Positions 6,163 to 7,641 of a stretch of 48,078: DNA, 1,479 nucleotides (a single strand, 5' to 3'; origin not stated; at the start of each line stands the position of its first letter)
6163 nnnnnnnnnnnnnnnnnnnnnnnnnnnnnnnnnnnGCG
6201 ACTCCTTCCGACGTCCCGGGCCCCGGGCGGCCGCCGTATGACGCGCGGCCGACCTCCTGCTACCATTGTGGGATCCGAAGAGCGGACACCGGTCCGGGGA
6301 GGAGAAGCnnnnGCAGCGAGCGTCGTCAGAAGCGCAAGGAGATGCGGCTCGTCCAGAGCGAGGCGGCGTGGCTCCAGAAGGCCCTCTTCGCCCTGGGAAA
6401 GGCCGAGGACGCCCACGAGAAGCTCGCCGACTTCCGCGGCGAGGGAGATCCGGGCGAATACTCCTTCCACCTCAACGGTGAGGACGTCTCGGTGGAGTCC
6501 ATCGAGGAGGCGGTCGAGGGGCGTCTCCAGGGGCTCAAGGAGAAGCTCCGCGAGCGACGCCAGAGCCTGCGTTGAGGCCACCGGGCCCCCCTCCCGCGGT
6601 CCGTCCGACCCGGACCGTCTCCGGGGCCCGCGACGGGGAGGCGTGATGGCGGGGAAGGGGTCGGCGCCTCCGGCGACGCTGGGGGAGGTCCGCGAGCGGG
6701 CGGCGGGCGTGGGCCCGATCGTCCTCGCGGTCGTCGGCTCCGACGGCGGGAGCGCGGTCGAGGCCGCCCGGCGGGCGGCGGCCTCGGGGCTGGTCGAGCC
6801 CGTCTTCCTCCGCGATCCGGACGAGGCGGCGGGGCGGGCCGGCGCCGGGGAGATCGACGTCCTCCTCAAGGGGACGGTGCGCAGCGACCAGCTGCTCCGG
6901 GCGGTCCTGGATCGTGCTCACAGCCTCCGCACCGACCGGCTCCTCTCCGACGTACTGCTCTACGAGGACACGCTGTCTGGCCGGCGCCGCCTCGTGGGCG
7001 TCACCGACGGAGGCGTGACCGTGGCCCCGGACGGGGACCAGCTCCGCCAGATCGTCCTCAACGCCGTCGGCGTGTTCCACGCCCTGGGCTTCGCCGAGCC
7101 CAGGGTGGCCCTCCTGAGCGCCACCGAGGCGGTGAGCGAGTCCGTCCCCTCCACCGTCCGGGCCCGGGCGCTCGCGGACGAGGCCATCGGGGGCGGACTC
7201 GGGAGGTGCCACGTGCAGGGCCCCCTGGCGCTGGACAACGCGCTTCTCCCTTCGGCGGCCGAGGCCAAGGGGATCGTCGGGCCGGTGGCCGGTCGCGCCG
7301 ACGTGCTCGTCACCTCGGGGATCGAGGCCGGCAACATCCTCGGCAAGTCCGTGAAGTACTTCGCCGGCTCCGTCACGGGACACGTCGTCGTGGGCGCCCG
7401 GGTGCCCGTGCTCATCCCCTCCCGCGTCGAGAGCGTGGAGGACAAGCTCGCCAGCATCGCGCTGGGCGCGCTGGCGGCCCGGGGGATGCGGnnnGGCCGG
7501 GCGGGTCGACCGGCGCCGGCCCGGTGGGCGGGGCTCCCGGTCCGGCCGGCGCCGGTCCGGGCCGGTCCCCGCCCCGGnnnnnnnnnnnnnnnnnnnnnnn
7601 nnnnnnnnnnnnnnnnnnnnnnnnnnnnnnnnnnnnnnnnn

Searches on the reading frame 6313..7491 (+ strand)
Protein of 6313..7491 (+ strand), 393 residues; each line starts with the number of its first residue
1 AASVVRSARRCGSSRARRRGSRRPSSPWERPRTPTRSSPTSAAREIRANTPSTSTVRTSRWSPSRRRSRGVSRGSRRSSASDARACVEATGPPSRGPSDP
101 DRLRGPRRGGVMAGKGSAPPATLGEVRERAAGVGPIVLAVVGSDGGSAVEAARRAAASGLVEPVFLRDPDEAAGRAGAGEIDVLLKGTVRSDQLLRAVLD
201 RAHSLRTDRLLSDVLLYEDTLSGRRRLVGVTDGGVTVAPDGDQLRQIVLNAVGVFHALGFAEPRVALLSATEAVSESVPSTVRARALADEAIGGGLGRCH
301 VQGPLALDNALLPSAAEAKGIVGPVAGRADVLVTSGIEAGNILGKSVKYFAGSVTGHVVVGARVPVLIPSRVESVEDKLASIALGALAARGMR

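Call 92: search_protein_families(library=pfam, proteins=[window:6313-7491:+], max_evalue=0.0001)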
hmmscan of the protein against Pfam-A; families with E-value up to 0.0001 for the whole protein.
window:6313-7491:+ (393 aa): 1 family
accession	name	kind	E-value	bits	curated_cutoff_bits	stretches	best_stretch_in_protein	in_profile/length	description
PF01515.24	PTA_PTB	-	5.5e-33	115.1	24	1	177-385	113-318/319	Phosphate acetyl/butaryl transferase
